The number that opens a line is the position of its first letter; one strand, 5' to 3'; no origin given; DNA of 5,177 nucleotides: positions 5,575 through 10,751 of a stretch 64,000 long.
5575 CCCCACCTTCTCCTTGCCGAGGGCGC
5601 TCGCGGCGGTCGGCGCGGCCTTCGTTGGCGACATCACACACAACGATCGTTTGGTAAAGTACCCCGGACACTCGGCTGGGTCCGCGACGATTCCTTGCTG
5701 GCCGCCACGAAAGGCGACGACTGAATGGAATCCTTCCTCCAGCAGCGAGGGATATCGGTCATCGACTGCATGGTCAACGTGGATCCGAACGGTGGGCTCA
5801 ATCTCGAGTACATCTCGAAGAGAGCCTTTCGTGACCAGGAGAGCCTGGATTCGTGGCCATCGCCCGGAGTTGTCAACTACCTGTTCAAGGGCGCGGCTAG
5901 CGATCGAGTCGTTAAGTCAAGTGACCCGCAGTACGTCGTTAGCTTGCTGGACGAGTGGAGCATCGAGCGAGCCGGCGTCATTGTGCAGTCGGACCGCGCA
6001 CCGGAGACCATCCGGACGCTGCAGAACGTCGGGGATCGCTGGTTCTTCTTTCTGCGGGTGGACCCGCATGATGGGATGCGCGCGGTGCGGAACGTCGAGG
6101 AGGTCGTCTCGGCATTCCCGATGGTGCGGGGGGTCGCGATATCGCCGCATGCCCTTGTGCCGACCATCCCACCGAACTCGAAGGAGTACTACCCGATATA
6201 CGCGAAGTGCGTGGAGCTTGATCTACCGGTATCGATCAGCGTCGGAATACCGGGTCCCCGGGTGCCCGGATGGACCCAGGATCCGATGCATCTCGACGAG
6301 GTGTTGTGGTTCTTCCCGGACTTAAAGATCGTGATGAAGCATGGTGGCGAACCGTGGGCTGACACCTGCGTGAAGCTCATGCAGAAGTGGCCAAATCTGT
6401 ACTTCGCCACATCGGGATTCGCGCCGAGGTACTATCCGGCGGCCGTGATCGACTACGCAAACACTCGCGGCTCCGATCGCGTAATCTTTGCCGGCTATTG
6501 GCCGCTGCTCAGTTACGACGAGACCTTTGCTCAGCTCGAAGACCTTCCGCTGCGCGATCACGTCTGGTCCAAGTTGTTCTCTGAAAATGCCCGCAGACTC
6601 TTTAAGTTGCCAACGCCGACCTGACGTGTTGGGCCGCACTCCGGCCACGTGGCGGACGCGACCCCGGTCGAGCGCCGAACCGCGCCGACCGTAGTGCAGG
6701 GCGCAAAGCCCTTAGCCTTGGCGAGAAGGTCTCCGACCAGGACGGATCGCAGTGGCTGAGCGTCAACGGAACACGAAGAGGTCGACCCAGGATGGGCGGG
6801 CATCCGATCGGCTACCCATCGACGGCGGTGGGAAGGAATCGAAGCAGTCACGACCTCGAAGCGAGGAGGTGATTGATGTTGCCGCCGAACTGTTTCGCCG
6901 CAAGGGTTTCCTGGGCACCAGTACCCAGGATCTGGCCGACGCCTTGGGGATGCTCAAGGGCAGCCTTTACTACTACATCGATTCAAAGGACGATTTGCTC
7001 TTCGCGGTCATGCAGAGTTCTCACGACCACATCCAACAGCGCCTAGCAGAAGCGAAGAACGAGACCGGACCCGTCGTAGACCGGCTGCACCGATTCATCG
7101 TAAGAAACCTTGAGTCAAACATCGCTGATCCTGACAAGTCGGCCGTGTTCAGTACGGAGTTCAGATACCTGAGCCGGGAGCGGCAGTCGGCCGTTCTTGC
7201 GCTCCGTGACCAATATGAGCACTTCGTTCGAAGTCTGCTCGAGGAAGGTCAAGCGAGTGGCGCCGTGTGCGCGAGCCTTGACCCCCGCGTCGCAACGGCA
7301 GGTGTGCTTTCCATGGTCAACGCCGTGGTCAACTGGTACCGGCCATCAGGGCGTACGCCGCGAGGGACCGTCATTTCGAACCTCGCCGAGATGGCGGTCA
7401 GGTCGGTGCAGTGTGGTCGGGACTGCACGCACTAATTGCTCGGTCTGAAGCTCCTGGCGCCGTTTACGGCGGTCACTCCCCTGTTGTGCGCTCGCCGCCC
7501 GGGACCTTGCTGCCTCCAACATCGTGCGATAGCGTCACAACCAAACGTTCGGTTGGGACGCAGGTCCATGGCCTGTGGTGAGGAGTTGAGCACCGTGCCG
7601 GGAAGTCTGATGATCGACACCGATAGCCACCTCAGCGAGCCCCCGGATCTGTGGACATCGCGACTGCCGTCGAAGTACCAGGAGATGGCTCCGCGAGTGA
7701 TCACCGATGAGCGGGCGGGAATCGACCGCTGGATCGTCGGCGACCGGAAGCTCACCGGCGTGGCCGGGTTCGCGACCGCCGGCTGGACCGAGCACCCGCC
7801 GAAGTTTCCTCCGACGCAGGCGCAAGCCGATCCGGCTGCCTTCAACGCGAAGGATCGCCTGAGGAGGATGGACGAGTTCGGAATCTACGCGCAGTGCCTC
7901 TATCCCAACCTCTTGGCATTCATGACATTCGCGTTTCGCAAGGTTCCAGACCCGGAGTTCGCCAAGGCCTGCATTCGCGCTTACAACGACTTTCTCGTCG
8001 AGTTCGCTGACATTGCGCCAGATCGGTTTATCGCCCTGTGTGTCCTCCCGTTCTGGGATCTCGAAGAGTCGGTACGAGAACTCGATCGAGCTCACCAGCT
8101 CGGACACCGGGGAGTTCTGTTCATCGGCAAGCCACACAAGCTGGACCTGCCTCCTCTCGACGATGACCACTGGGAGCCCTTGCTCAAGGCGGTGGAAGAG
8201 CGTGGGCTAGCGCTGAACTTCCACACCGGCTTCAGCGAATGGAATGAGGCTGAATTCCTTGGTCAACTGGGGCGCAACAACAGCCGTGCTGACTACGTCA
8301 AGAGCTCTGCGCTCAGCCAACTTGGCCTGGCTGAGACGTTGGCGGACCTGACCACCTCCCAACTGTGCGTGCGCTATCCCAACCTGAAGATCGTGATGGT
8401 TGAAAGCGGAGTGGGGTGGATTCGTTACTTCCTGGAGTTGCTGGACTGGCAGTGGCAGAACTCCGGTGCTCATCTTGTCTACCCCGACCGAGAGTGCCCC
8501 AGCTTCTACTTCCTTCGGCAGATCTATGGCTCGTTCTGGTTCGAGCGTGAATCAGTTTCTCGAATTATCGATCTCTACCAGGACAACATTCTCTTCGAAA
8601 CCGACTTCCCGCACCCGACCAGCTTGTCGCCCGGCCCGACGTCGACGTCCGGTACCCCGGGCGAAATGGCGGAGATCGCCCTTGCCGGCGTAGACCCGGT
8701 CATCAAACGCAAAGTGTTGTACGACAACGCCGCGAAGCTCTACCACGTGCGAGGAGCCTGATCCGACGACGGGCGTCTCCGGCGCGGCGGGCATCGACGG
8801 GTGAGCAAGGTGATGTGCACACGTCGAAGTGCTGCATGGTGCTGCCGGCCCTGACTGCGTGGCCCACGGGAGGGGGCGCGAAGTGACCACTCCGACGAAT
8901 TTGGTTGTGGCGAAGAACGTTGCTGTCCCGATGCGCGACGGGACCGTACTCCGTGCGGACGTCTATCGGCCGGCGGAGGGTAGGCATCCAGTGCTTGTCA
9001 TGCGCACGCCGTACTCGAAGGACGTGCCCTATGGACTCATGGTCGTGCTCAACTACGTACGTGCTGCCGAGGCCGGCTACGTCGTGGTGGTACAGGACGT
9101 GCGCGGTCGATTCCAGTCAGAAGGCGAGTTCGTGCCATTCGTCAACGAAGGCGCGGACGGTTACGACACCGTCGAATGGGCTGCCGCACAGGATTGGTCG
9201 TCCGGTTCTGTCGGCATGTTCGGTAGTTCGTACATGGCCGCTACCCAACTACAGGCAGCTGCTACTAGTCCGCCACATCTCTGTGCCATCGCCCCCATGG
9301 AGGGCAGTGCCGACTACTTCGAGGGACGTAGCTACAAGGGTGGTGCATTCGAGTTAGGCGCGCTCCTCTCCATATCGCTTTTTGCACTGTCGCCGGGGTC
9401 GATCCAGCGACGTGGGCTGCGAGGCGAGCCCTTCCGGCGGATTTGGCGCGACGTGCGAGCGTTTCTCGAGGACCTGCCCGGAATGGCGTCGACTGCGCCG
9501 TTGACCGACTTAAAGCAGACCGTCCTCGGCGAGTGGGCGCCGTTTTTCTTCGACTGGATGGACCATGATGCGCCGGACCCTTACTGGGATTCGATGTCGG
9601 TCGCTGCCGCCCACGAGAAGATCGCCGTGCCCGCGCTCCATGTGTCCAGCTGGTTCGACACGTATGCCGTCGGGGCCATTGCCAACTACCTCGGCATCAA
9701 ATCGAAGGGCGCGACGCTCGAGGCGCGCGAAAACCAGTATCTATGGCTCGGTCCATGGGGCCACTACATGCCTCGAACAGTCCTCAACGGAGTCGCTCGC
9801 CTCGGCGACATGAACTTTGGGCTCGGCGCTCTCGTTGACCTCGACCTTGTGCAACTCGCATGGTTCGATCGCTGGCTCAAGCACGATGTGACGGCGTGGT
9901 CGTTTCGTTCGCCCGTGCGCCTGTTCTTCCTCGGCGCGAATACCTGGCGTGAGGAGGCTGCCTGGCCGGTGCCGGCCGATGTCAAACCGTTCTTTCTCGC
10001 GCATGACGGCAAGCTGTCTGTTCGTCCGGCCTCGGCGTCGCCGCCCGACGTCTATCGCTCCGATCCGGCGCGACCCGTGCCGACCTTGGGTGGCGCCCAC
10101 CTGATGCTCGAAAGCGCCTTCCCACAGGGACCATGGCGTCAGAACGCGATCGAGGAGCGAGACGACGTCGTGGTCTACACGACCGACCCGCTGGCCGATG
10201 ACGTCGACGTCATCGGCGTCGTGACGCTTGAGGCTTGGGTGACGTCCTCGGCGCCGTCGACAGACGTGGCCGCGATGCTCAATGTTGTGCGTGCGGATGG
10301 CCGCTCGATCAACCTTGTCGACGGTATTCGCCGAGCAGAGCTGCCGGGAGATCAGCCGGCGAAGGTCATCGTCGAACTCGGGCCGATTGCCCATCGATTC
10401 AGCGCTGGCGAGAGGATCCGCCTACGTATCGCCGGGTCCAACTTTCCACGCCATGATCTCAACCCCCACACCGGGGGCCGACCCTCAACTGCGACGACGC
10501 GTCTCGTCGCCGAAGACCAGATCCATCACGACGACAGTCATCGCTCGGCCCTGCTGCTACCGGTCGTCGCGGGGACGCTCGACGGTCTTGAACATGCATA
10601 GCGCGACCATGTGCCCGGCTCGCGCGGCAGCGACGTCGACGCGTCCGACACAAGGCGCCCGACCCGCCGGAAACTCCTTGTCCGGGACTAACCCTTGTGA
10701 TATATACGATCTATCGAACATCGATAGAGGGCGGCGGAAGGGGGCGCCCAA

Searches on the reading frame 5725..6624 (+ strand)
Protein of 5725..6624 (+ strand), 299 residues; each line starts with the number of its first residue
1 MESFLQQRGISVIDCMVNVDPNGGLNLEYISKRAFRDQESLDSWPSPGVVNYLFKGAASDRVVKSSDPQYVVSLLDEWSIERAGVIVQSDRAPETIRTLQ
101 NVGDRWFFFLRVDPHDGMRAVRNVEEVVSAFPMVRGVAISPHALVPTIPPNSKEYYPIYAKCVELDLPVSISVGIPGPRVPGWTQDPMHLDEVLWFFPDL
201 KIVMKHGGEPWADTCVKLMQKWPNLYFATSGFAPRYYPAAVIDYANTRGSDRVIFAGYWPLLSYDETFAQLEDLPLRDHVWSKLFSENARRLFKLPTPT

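Call 13: search_protein_families(library=pfam, proteins=[window:5725-6624:+], max_evalue=0.001)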
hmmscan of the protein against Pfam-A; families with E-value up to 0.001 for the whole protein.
window:5725-6624:+ (299 aa): 1 family
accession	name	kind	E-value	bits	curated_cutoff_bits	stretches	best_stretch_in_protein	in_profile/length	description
PF04909.20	Amidohydro_2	-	2.8e-29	103.2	26.4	1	101-295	75-289/289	Amidohydrolase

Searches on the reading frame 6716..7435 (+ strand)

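Call 13: search_protein_families(library=pfam, proteins=[window:6716-7435:+], max_evalue=0.001)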
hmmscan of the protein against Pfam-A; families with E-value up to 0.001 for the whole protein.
window:6716-7435:+ (239 aa): 3 families
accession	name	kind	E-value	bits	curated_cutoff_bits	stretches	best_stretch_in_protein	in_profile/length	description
PF17932.6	TetR_C_24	-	4.3e-28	98.3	26.4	1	118-231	2-114/114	Tetracyclin repressor-like, C-terminal domain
PF00440.29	TetR_N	-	1.7e-13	50.6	24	1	53-98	2-47/47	Bacterial regulatory proteins, tetR family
PF08359.16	TetR_C_4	-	0.00034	21.2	21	1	108-207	10-110/133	YsiA-like protein, C-terminal region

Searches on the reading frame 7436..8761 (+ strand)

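Call 13: search_protein_families(library=pfam, proteins=[window:7436-8761:+], max_evalue=0.001)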
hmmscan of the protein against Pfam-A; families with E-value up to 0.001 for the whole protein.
window:7436-8761:+ (441 aa): 1 family
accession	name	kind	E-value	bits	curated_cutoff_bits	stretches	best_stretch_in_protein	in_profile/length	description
PF04909.20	Amidohydro_2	-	5.5e-28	99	26.4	1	61-437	2-288/289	Amidohydrolase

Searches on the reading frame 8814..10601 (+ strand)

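Call 13: search_protein_families(library=pfam, proteins=[window:8814-10601:+], max_evalue=0.001)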
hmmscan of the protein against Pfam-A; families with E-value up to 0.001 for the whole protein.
window:8814-10601:+ (595 aa): 2 families
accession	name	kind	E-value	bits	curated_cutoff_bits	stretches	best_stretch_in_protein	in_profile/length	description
PF02129.25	Peptidase_S15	-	2.7e-60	204.7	23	1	42-318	1-261/262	X-Pro dipeptidyl-peptidase (S15 family)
PF08530.16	PepX_C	-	4.2e-33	115.5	22.5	1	366-580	7-216/217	X-Pro dipeptidyl-peptidase C-terminal non-catalytic domain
